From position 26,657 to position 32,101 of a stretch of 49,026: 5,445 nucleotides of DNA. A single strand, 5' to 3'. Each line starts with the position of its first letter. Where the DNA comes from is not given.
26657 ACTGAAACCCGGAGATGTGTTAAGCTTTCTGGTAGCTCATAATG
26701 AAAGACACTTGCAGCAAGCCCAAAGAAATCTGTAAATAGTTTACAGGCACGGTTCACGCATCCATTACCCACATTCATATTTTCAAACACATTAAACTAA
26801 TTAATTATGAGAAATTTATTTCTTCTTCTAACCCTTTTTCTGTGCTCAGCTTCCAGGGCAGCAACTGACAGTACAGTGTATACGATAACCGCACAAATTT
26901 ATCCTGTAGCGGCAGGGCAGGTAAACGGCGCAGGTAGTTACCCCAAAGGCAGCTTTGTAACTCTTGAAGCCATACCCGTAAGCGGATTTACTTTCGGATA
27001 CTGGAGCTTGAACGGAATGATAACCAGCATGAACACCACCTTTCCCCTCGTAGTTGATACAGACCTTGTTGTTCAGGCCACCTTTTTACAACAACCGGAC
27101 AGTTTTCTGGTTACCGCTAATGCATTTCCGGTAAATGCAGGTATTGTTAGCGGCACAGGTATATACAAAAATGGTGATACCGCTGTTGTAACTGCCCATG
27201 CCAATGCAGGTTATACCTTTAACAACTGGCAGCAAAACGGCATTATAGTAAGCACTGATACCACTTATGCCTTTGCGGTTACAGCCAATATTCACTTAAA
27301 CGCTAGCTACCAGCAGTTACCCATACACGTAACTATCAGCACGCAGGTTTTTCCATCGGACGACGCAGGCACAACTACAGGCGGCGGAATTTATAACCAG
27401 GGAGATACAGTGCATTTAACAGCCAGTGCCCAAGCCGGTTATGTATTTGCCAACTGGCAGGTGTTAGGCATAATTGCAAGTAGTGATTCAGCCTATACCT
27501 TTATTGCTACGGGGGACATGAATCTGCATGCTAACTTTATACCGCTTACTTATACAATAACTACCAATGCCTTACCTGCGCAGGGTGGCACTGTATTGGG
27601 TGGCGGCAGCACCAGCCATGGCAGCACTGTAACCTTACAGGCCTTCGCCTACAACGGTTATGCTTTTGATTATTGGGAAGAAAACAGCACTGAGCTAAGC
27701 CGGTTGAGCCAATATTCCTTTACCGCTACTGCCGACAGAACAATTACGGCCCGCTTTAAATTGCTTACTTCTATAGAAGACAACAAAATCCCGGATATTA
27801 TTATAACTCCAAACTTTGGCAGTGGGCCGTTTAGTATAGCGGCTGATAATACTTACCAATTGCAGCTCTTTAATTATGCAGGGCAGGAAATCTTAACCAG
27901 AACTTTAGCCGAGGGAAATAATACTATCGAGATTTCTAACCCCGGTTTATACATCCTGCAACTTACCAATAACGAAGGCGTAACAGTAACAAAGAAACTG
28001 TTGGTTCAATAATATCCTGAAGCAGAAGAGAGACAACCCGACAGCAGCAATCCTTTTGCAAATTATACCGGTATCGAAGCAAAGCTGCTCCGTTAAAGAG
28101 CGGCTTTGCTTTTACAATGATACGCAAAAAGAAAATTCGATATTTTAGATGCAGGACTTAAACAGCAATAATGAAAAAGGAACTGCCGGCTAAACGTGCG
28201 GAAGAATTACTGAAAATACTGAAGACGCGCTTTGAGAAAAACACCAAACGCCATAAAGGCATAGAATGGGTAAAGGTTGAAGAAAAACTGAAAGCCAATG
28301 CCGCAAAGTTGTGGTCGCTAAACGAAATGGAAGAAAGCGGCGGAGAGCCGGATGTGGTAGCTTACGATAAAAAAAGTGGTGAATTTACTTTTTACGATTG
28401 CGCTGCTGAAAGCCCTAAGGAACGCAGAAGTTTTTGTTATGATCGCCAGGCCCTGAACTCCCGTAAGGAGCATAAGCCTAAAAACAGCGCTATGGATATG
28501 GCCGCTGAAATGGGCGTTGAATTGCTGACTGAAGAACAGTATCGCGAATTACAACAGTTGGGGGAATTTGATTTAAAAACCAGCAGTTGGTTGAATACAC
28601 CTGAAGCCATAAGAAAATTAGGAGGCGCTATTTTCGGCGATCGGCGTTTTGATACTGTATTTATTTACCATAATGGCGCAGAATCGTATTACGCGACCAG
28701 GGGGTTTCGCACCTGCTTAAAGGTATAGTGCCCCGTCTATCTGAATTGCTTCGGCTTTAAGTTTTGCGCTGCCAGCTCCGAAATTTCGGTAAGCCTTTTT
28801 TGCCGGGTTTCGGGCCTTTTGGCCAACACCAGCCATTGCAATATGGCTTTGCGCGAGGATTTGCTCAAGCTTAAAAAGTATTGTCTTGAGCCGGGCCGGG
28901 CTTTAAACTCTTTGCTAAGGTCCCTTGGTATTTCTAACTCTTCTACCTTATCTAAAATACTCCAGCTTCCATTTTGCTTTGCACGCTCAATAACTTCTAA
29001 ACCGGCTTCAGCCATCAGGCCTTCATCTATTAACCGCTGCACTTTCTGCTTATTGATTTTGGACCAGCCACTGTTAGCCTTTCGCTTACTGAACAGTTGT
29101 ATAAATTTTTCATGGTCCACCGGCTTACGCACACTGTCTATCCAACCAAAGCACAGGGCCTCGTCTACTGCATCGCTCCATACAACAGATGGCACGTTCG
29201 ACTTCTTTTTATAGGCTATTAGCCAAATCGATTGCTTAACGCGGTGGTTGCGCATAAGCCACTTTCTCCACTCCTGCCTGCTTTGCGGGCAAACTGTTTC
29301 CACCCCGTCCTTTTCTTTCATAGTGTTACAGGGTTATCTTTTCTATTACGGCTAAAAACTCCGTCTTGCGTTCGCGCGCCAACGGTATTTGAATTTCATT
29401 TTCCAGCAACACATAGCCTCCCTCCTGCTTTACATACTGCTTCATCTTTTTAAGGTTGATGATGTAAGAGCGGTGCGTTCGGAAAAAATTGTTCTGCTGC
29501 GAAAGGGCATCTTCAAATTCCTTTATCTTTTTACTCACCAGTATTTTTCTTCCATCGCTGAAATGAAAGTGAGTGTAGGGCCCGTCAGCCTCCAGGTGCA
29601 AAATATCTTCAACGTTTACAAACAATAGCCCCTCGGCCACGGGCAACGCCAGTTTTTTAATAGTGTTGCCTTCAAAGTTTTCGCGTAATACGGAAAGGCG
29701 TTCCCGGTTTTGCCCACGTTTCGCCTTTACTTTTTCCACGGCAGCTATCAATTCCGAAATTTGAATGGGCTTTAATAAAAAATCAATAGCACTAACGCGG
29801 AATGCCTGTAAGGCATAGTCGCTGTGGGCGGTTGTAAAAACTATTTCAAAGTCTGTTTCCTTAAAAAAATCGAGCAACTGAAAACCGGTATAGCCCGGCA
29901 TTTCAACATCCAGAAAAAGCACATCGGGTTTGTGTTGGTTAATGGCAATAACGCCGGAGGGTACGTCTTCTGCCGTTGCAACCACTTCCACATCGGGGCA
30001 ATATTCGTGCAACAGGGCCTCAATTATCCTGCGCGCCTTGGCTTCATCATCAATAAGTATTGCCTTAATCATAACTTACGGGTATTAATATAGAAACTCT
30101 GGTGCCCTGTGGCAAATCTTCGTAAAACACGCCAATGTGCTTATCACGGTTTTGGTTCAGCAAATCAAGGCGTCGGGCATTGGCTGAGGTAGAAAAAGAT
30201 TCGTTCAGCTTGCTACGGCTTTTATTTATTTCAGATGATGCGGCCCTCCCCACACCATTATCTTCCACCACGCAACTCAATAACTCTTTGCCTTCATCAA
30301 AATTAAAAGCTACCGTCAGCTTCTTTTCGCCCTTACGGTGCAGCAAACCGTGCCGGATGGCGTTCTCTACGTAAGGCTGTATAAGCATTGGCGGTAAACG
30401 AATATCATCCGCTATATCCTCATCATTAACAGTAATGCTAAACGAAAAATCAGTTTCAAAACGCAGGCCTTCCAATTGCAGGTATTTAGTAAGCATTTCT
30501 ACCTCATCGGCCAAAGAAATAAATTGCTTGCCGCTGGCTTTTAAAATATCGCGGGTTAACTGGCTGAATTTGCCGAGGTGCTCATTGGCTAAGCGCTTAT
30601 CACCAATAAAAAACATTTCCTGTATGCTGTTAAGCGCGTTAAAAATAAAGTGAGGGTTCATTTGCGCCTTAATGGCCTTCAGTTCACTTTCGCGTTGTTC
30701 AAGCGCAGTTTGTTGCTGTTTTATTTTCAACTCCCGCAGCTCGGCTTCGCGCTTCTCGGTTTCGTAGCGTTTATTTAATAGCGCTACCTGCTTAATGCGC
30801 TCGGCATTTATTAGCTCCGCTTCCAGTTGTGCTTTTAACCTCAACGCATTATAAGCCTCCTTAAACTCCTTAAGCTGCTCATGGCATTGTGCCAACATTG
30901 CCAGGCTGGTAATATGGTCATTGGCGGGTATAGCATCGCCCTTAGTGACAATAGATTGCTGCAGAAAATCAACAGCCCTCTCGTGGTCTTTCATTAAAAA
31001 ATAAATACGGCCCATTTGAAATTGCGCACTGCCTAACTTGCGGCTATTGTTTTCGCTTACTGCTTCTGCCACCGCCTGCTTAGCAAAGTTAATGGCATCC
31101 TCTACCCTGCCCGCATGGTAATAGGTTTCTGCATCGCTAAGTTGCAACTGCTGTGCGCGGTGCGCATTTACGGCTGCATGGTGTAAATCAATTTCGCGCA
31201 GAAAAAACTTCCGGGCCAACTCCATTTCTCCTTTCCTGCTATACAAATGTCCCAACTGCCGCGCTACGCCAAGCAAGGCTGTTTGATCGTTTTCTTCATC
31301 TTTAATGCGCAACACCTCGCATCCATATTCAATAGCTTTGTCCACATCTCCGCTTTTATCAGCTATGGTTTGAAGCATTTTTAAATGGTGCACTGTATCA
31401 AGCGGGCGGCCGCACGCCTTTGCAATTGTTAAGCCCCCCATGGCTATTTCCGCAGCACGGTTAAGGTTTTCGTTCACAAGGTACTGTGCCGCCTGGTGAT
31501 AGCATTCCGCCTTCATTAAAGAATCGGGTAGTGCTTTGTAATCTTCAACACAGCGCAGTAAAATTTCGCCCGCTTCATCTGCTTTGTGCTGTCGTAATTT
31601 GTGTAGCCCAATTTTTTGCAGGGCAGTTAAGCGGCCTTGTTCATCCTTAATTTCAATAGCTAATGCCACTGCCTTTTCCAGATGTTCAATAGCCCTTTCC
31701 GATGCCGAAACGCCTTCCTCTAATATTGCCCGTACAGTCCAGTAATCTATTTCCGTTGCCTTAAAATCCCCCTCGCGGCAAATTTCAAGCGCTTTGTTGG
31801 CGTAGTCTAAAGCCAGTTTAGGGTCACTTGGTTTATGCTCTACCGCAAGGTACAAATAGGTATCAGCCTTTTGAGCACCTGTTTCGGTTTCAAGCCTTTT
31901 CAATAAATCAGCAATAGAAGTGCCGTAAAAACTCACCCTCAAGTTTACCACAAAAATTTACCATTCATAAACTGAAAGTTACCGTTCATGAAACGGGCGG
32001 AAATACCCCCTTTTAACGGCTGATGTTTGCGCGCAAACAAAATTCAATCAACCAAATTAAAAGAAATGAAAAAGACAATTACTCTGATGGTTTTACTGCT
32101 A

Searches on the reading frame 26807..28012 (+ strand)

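Call 27: search_protein_families(library=pfam, proteins=[window:26807-28012:+], max_evalue=0.001)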
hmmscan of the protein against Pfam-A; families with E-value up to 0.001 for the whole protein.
window:26807-28012:+ (401 aa): 3 families
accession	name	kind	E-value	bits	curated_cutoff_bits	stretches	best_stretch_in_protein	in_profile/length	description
PF18998.6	Flg_new_2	-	2.3e-44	149.7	23.6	4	252-318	2-70/73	Divergent InlB B-repeat domain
PF09479.16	Flg_new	-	5.9e-07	30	27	0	249-315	1-64/65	Listeria-Bacteroides repeat domain (List_Bact_rpt)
PF18962.6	Por_Secre_tail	-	8.5e-05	23.2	27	1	342-400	10-75/75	Secretion system C-terminal sorting domain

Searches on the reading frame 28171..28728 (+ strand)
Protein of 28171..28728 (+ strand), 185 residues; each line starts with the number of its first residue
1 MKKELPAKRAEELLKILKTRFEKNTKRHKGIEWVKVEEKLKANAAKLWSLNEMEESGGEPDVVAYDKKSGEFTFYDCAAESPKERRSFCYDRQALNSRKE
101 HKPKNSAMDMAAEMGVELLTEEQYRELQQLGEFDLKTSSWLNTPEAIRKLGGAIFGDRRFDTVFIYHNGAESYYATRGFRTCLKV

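Call 27: search_protein_families(library=pfam, proteins=[window:28171-28728:+], max_evalue=0.001)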
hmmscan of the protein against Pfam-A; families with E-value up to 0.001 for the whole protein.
window:28171-28728:+ (185 aa): 1 family
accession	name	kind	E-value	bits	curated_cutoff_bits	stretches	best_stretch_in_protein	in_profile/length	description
PF14066.11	DUF4256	-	8.7e-92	305.9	27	1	13-185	1-173/173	Protein of unknown function (DUF4256)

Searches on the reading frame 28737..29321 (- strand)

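Call 27: search_protein_families(library=pfam, proteins=[window:28737-29321:-], max_evalue=0.001)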
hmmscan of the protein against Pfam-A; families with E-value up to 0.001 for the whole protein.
window:28737-29321:- (194 aa): 1 family
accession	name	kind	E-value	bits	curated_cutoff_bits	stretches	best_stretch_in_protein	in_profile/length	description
PF13376.11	OmdA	-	2.5e-18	66.2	25.6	1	128-187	1-60/60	Bacteriocin-protection, YdeI or OmpD-Associated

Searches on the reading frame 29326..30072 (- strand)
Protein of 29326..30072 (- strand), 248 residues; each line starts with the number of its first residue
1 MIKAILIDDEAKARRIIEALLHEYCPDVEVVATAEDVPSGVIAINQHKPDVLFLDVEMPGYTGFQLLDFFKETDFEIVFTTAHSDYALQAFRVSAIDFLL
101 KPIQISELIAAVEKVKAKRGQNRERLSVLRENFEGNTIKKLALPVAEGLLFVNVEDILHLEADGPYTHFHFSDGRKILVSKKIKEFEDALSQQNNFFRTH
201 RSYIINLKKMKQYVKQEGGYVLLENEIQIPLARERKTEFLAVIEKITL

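Call 27: search_protein_families(library=pfam, proteins=[window:29326-30072:-], max_evalue=0.001)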
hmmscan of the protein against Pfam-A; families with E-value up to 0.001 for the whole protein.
window:29326-30072:- (248 aa): 2 families
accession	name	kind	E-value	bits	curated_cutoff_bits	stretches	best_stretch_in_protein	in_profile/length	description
PF00072.30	Response_reg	-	2.9e-20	72.9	30.2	1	5-113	2-111/111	Response regulator receiver domain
PF04397.21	LytTR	-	6.7e-17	61.9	22.6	1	149-242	3-96/98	LytTr DNA-binding domain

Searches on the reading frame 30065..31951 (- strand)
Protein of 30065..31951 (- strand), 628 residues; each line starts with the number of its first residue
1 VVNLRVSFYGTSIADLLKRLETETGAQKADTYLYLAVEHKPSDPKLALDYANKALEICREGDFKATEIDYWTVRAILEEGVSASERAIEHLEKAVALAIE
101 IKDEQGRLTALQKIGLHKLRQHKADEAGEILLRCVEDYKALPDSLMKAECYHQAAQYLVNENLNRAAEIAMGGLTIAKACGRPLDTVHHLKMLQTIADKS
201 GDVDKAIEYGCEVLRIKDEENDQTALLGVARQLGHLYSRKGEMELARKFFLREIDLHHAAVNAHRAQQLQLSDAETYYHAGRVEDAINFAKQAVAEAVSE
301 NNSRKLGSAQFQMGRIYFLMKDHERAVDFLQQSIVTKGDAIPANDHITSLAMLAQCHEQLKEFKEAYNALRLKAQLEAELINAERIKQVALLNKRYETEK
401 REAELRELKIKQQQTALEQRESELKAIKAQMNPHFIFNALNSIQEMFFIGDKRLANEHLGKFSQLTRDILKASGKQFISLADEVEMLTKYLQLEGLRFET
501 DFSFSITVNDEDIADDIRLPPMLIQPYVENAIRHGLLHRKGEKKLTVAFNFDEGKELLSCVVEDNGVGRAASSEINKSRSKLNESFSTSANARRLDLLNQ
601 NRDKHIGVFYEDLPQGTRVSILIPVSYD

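Call 27: search_protein_families(library=pfam, proteins=[window:30065-31951:-], max_evalue=0.001)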
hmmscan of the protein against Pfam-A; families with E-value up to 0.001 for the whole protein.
window:30065-31951:- (628 aa): 8 families
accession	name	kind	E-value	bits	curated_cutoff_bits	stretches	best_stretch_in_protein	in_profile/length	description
PF06580.19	His_kinase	-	7.4e-22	77.8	25.2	1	423-501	2-80/81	Histidine kinase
PF13424.12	TPR_12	-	2.3e-20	73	30.1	1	274-334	10-72/77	Tetratricopeptide repeat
PF00515.34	TPR_1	-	7e-10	38.7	27.8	0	309-334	3-28/34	Tetratricopeptide repeat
PF07719.23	TPR_2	-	1.9e-08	34.2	27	0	309-334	3-28/34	Tetratricopeptide repeat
PF13181.12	TPR_8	-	3.8e-07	30.2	25.7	0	309-334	3-28/34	Tetratricopeptide repeat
PF13176.12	TPR_7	-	7.3e-07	29.2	27.9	0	232-256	4-28/36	Tetratricopeptide repeat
PF12895.13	ANAPC3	-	3.5e-06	27.7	27.2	1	308-370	24-79/82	Anaphase-promoting complex, cyclosome, subunit 3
PF13174.12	TPR_6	-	0.00016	22.5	26.3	0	309-332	2-25/33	Tetratricopeptide repeat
